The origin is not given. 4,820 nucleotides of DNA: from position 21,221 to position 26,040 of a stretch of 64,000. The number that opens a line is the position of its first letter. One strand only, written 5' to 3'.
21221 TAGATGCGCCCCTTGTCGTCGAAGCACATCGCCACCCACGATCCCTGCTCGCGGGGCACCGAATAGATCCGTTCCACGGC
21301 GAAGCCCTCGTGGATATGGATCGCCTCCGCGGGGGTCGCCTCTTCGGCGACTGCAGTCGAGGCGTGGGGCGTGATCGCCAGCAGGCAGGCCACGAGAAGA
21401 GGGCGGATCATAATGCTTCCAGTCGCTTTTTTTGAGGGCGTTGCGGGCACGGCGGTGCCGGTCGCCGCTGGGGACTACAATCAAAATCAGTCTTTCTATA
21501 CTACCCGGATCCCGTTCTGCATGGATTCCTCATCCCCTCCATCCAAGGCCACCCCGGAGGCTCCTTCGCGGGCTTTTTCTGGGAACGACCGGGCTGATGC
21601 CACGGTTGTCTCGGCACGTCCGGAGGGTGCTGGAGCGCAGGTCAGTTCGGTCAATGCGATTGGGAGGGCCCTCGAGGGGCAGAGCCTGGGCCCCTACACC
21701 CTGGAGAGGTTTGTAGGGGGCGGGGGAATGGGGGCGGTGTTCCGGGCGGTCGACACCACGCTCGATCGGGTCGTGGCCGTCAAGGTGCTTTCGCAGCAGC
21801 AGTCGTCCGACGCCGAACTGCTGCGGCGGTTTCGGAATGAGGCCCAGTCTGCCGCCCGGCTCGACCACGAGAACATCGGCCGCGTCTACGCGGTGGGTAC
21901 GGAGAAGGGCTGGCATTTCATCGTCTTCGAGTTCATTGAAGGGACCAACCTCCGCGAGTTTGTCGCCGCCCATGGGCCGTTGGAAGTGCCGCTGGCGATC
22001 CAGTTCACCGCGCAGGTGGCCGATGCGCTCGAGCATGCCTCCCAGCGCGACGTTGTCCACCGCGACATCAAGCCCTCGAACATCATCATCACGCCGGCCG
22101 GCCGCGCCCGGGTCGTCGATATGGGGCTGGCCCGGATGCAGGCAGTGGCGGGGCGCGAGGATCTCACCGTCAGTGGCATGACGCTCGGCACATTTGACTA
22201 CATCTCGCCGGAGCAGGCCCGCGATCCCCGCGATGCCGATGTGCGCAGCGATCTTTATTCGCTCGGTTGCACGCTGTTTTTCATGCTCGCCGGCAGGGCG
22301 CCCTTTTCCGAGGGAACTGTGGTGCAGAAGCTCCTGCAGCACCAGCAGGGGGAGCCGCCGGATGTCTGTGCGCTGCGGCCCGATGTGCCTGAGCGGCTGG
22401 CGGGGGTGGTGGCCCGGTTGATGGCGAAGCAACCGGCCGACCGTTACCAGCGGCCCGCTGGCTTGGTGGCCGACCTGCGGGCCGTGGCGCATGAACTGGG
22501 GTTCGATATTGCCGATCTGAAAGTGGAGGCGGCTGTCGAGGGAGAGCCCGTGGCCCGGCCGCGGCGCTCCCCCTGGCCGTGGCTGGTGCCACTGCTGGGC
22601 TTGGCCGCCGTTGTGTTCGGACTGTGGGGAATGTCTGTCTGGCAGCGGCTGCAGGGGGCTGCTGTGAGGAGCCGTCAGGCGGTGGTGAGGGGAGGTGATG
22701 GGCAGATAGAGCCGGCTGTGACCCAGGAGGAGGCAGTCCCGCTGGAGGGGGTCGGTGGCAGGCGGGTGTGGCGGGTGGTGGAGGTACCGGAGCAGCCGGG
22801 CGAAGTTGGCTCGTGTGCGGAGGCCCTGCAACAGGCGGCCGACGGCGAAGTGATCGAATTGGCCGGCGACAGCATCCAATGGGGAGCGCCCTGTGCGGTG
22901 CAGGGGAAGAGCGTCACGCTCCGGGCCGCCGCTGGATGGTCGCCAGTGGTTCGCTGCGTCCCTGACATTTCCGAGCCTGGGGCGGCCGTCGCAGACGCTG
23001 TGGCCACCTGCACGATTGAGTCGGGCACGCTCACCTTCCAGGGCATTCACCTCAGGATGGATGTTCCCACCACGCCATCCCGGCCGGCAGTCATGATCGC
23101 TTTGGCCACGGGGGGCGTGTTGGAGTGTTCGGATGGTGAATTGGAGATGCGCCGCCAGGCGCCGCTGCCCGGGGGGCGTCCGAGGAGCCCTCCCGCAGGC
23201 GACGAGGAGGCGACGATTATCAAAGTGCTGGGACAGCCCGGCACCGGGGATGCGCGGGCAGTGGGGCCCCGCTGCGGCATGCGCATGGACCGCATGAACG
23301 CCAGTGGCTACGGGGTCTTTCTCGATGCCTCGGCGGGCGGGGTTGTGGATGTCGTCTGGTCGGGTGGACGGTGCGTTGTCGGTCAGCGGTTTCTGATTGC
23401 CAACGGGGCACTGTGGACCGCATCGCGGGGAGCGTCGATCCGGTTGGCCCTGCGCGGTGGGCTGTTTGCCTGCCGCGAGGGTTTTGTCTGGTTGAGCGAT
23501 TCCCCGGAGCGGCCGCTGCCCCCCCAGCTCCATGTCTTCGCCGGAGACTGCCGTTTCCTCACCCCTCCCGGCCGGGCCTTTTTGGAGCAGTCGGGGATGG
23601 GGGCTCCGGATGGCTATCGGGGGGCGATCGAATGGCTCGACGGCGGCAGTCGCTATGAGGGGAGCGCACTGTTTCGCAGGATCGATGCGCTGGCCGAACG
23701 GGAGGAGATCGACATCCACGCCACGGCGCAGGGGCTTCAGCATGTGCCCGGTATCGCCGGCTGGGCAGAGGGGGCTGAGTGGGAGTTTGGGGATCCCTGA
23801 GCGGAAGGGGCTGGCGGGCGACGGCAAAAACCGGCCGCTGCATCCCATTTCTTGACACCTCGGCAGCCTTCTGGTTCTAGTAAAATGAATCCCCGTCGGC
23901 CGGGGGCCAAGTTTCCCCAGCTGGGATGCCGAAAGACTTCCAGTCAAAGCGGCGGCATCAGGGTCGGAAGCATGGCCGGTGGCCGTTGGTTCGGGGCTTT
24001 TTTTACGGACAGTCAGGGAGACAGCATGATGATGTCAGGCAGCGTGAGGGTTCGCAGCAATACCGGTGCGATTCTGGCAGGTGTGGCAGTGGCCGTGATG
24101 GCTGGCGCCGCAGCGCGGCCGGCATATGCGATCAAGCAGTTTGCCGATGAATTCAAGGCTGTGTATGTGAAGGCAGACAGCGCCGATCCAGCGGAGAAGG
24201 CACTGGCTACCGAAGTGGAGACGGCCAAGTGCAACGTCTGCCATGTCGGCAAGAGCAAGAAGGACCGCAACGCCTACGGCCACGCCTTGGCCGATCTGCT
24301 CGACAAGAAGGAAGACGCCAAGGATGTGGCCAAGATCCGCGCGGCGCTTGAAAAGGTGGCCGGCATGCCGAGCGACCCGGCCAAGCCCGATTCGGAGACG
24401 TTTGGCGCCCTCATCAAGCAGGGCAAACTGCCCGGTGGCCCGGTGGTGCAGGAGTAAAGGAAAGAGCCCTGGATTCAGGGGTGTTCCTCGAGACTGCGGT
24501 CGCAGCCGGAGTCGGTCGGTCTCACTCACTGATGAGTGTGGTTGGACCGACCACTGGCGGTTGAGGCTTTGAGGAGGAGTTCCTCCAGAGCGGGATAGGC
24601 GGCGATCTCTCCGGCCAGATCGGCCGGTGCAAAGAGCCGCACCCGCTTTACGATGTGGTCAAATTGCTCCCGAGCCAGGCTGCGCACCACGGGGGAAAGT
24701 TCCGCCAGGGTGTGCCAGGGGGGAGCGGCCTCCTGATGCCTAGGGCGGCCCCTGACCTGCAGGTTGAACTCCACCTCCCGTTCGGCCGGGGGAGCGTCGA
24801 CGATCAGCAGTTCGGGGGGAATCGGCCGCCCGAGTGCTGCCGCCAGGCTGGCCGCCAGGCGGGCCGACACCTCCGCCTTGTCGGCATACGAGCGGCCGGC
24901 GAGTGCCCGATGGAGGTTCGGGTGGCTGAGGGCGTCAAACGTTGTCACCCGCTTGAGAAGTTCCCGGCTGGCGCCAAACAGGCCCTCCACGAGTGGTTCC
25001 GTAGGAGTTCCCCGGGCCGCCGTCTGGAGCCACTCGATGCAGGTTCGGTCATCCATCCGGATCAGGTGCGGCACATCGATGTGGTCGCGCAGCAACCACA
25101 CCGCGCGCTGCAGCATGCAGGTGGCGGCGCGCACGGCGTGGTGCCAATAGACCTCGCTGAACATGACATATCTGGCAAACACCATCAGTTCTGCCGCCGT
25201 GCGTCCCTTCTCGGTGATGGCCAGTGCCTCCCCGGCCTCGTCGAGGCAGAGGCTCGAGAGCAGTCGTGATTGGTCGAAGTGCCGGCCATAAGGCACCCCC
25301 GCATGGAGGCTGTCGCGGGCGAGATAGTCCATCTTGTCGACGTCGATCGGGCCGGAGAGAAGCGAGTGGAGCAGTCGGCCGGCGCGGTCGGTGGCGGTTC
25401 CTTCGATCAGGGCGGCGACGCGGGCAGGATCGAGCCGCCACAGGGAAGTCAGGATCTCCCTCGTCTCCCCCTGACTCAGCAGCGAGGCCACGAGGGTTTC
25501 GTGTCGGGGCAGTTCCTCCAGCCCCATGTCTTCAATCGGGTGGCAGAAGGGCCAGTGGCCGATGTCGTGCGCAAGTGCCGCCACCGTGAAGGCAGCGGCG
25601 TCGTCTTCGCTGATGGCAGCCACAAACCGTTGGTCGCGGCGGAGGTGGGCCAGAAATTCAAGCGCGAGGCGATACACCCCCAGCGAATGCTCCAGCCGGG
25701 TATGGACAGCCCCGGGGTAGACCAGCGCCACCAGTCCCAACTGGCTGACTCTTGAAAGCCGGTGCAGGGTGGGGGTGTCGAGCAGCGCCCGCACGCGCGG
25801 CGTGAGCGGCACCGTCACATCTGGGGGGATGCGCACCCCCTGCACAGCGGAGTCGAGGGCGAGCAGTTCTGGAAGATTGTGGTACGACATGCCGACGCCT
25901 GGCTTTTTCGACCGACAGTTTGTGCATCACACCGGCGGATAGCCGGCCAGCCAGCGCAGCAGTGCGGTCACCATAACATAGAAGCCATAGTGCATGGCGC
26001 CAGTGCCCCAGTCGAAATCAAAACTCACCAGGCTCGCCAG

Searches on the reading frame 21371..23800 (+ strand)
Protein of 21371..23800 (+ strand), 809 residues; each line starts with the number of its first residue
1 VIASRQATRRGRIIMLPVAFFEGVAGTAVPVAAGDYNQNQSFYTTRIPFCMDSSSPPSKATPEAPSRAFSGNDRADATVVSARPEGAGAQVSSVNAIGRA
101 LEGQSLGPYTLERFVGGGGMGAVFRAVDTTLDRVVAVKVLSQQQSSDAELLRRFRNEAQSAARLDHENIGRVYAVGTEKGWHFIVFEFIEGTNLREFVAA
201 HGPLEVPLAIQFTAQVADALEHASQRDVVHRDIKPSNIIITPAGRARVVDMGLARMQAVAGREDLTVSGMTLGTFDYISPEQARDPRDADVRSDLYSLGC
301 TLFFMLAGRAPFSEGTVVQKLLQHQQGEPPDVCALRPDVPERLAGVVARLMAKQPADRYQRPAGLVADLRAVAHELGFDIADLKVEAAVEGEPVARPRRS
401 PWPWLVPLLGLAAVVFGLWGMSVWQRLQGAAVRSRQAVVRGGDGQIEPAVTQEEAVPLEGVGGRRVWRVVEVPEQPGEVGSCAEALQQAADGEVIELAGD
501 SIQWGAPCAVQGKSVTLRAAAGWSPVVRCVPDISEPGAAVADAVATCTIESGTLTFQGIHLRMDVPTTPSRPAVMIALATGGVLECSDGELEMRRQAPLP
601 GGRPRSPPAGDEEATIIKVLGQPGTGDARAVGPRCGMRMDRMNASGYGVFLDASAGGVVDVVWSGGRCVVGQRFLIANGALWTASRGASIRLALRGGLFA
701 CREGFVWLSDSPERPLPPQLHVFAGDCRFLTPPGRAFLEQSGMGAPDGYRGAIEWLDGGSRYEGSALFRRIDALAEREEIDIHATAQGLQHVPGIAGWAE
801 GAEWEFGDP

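Call 20: search_protein_families(library=pfam, proteins=[window:21371-23800:+], max_evalue=0.0001)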
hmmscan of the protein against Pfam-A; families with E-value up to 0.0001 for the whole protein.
window:21371-23800:+ (809 aa): 2 families
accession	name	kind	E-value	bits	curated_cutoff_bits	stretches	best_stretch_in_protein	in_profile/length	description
PF00069.31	Pkinase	-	6.1e-41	141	31.7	1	109-359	1-252/263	Protein kinase domain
PF07714.23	PK_Tyr_Ser-Thr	-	1.4e-30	107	23.1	1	111-359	3-249/258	Protein tyrosine and serine/threonine kinase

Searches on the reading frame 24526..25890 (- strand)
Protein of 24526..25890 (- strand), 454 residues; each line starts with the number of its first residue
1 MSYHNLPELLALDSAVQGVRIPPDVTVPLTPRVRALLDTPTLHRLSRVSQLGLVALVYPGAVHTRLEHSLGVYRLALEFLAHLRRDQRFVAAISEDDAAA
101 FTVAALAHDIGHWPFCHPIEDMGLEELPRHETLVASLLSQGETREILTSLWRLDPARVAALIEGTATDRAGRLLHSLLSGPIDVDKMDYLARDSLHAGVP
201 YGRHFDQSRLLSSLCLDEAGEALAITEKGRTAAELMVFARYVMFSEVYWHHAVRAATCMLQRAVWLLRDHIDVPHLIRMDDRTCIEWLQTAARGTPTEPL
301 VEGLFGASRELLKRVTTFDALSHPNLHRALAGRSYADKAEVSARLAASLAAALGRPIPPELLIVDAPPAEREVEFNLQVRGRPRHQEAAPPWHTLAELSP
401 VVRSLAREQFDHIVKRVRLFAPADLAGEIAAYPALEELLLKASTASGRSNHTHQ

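Call 20: search_protein_families(library=pfam, proteins=[window:24526-25890:-], max_evalue=0.0001)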
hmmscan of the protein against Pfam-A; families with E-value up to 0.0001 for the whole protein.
window:24526-25890:- (454 aa): 2 families
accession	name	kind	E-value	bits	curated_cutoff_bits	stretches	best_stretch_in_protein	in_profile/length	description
PF19276.4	HD_assoc_2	-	5.1e-21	75.6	23.1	1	205-439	1-212/222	HD associated region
PF01966.28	HD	-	6.9e-09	36.4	22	1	65-192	1-115/116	HD domain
